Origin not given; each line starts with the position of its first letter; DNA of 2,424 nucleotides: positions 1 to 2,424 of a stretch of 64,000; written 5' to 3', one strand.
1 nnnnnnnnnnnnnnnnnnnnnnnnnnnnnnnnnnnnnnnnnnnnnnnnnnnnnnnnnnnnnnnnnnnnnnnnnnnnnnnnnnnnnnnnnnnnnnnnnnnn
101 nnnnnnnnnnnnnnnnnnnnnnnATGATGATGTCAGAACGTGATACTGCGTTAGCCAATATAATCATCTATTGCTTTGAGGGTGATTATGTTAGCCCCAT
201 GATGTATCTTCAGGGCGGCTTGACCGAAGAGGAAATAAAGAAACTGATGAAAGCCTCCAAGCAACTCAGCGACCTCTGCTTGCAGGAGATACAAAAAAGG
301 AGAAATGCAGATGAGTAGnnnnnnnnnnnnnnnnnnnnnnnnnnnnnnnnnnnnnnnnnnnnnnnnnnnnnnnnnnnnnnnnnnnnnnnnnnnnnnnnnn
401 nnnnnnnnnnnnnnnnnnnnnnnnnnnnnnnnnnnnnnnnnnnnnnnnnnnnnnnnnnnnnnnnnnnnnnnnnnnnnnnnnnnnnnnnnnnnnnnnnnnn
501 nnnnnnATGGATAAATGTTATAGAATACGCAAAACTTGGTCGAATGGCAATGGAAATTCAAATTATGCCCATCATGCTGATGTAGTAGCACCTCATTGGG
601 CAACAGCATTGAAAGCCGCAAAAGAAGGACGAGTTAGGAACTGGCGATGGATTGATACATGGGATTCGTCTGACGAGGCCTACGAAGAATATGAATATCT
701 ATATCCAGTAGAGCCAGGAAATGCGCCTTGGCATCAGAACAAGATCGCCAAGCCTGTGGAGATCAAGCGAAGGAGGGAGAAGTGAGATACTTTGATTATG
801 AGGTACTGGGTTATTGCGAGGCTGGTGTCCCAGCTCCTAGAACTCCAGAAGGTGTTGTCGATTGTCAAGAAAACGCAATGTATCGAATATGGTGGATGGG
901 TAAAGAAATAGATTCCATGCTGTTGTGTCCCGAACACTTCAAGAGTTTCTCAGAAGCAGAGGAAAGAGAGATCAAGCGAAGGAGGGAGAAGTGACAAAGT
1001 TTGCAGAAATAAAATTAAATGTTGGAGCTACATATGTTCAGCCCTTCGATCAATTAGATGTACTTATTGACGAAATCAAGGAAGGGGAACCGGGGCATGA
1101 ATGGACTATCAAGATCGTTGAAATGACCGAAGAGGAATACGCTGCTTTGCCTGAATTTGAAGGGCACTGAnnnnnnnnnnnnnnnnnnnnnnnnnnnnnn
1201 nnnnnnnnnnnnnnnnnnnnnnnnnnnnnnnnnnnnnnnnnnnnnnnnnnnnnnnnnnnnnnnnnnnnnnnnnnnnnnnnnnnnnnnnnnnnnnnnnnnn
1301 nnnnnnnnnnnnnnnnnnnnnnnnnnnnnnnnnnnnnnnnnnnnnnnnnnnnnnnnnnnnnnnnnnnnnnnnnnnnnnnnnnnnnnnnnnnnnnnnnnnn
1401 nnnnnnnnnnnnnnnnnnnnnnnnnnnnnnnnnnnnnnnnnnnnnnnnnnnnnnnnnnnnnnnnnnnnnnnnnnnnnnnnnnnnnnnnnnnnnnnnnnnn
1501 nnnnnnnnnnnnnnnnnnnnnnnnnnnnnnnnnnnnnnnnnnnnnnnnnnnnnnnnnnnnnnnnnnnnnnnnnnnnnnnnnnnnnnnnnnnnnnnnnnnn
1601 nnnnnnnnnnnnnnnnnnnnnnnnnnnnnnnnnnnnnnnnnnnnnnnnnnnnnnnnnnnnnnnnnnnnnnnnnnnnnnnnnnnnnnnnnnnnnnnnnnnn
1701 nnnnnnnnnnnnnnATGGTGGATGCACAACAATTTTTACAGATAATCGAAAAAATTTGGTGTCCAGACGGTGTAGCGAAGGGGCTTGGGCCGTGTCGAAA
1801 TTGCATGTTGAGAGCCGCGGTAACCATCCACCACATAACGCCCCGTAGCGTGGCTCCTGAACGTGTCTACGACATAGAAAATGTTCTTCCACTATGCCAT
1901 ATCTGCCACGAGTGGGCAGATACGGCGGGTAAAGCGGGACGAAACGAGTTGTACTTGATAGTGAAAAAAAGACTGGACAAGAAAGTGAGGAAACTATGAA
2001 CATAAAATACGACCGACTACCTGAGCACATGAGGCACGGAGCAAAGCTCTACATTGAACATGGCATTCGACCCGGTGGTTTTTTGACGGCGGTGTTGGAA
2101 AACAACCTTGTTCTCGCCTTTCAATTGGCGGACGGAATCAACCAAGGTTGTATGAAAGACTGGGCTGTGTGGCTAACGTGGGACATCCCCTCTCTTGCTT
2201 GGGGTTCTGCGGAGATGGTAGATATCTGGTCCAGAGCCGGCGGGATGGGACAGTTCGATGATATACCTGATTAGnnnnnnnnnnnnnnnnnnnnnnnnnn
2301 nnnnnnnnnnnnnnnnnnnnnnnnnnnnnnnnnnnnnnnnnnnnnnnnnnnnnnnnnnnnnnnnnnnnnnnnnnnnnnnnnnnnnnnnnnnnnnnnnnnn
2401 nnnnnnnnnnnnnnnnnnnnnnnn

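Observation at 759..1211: Exact 27-nt repeat acting as a stop/start translational-coupling cassette between small early genes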

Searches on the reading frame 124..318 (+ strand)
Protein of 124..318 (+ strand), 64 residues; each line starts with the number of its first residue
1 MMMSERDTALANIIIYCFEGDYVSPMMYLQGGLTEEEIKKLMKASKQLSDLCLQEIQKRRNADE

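Call 13: search_protein_families(library=pfam, proteins=[window:124-318:+], max_evalue=0.1)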
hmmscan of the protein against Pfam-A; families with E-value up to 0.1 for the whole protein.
window:124-318:+ (64 aa): 0 families

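Call 34: find_homologous_proteins(query=A1, max_evalue=10)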
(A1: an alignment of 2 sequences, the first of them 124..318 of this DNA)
Query A1 (2 sequences) (64 aa, profile of the alignment): 3 proteins with E <= 10 among 3 candidates.
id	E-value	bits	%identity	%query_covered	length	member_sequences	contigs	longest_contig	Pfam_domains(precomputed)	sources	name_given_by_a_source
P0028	1.3e-38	148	100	100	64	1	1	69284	-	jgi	-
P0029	1.9e-29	119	82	97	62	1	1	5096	-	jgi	jgi:hypothetical protein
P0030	1.4e-18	84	46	61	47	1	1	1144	-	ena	-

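Call 35: find_encoding_contigs(protein=P0029, flank=6000, max_places=5)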
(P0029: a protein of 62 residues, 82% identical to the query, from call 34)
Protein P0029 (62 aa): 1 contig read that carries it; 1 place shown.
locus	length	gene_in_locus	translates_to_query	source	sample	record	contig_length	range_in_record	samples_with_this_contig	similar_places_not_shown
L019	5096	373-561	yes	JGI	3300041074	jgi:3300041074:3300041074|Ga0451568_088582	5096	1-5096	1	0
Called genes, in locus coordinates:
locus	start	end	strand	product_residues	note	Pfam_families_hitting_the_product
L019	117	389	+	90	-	-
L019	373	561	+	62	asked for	-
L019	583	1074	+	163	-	-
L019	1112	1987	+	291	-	-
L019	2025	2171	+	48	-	-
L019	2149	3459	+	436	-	PF13481:AAA_25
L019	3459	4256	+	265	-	-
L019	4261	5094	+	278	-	?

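Call 36: find_encoding_contigs(protein=P0028, flank=4000, max_places=5)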
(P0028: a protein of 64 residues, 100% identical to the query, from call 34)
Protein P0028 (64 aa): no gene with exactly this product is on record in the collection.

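Call 64: search_protein_families(library=phrogs, proteins=[window:124-318:+], max_evalue=0.05)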
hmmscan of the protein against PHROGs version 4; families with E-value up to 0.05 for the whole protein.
window:124-318:+ (64 aa): 0 families

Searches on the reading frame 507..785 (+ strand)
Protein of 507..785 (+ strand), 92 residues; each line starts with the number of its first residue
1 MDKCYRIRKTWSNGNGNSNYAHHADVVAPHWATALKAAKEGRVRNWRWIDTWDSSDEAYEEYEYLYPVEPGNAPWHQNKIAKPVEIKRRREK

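Call 13: search_protein_families(library=pfam, proteins=[window:507-785:+], max_evalue=0.1)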
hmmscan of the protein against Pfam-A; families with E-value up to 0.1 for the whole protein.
window:507-785:+ (92 aa): 0 families

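Call 64: search_protein_families(library=phrogs, proteins=[window:507-785:+], max_evalue=0.05)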
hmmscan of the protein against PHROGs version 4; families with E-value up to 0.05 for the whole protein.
window:507-785:+ (92 aa): 0 families

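Call 71: find_related_loci(query=A6, collection=viral_contigs, flank=2500)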
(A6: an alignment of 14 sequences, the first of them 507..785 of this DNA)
Query A6 (92 aa) in viral_contigs; peptide patterns used: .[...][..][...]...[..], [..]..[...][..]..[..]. (x = any residue, [..] = any of these).
22 stretches matched a pattern; 1 encode a relative of the query (tblastn E <= 1e-3); 1 distinct loci.
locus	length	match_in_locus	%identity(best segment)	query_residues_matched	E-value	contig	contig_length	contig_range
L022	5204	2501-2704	42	3-73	6e-13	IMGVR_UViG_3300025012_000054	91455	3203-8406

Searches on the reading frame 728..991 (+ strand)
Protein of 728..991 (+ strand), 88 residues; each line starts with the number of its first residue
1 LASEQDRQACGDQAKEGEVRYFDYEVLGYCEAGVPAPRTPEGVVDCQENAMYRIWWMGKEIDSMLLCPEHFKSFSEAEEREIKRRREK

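Call 51: list_cluster_members(proteins=[window:728-991:+, window:925-1167:+, window:311-511:+, window:878-991:+, window:896-991:+, window:2258-2842:+, window:1715-1996:+, window:1996-2271:+, window:803-991:+, window:1012-1167:+])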
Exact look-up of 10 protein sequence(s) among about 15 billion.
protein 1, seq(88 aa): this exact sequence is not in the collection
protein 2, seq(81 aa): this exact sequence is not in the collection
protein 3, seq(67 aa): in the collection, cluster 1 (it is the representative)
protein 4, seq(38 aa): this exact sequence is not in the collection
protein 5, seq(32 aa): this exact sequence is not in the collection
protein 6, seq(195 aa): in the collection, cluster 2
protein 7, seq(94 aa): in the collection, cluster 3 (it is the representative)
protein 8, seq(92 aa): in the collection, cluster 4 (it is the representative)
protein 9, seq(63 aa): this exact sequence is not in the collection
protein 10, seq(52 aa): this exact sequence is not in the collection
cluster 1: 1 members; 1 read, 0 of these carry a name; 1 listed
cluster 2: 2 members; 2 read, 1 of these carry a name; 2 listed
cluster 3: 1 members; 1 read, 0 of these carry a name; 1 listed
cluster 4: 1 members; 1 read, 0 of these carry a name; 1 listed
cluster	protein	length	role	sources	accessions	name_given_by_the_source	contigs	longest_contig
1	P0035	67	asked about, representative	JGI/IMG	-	-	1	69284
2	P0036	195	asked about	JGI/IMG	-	-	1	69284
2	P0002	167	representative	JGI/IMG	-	calcineurin-like phosphoesterase family protein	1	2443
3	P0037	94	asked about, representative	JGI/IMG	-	-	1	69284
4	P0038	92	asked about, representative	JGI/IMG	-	-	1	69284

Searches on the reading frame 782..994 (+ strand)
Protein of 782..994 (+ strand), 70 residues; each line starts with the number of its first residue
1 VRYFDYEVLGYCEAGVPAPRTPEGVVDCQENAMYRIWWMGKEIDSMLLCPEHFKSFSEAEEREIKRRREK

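Call 13: search_protein_families(library=pfam, proteins=[window:782-994:+], max_evalue=0.1)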
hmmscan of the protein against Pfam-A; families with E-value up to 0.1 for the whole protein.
window:782-994:+ (70 aa): 0 families

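Call 14: find_encoding_contigs(protein=window:782-994:+, flank=3000, max_places=10)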
Protein window:782-994:+ (70 aa): no gene with exactly this product is on record in the collection.

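Call 52: list_cluster_members(proteins=[window:782-991:+, window:991-1167:+, window:728-991:+, window:925-1167:+])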
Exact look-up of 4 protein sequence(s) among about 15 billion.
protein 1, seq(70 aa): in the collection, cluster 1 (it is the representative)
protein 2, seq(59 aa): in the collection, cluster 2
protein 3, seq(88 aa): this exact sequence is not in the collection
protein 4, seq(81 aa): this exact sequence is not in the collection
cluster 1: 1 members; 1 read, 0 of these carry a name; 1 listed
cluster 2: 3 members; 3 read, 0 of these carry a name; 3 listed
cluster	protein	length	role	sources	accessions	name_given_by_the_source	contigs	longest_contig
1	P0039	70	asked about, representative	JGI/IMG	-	-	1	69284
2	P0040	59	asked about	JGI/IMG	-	-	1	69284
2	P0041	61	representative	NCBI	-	-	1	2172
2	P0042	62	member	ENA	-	-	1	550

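Call 54: find_encoding_contigs(protein=P0041, flank=3000, max_places=5)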
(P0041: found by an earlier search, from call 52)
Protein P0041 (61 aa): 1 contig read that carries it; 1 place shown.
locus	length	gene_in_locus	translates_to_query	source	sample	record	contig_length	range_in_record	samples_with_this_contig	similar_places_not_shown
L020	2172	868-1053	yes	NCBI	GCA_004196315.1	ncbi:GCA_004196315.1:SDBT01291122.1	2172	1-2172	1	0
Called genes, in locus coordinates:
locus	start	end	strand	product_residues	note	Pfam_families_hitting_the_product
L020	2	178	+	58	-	?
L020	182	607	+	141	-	PF04266:ASCH (weak)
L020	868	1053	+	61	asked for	-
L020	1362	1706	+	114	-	-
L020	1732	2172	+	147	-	?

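Call 55: find_encoding_contigs(protein=P0042, flank=3000, max_places=5)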
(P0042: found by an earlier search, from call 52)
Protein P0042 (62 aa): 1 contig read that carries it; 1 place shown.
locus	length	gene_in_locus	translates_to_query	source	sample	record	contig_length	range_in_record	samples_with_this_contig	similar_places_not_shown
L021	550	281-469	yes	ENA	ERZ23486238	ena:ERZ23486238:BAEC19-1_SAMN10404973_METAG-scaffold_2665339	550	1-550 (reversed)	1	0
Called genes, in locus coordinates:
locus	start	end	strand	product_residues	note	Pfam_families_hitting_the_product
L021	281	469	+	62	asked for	-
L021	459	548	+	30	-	?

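Call 64: search_protein_families(library=phrogs, proteins=[window:782-994:+], max_evalue=0.05)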
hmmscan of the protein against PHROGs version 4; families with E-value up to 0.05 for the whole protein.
window:782-994:+ (70 aa): 0 families

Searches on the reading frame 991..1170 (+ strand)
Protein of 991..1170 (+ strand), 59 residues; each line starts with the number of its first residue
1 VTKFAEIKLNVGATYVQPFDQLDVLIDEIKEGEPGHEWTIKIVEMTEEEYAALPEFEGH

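Call 13: search_protein_families(library=pfam, proteins=[window:991-1170:+], max_evalue=0.1)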
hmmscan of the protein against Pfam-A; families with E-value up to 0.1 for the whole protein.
window:991-1170:+ (59 aa): 0 families

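Call 64: search_protein_families(library=phrogs, proteins=[window:991-1170:+], max_evalue=0.05)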
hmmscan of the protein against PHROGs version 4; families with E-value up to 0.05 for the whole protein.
window:991-1170:+ (59 aa): 1 family
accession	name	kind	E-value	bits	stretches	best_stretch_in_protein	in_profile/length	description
phrog_24528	-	unknown function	9.2e-06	26.6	1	24-58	31-66/67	-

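Call 83: search_dna_similar(query=window:991-1167:+, collection=phages, mode=protein, max_evalue=0.001, max_rows=15)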
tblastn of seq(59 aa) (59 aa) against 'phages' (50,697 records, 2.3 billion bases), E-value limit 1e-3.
No match.

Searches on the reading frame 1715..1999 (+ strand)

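Call 13: search_protein_families(library=pfam, proteins=[window:1715-1999:+], max_evalue=0.1)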
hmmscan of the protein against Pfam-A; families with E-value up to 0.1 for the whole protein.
window:1715-1999:+ (94 aa): 4 families
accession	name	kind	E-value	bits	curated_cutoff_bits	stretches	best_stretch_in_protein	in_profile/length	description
PF01844.29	HNH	-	1.4e-06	28.8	21.4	1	27-66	1-42/47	HNH endonuclease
PF13391.12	HNH_2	-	0.0019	18.5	21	1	31-67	5-57/66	HNH endonuclease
PF02319.26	E2F_TDP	-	0.023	14.9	25.7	1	5-63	10-52/65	E2F/DP family winged-helix DNA-binding domain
PF16786.11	RecA_dep_nuc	-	0.087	13.4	26.9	1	29-78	23-66/103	Recombination enhancement, RecA-dependent nuclease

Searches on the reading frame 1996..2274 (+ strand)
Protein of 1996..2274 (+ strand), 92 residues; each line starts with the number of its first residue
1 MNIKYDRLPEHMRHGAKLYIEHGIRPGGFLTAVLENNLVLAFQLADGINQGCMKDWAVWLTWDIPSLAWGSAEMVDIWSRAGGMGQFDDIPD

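Call 13: search_protein_families(library=pfam, proteins=[window:1996-2274:+], max_evalue=0.1)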
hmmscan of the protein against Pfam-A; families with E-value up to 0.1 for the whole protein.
window:1996-2274:+ (92 aa): 0 families

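Call 64: search_protein_families(library=phrogs, proteins=[window:1996-2274:+], max_evalue=0.05)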
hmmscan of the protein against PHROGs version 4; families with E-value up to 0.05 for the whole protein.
window:1996-2274:+ (92 aa): 1 family
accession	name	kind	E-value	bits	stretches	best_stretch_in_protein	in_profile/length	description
phrog_3571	-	unknown function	0.04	14.9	0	49-69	29-48/71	-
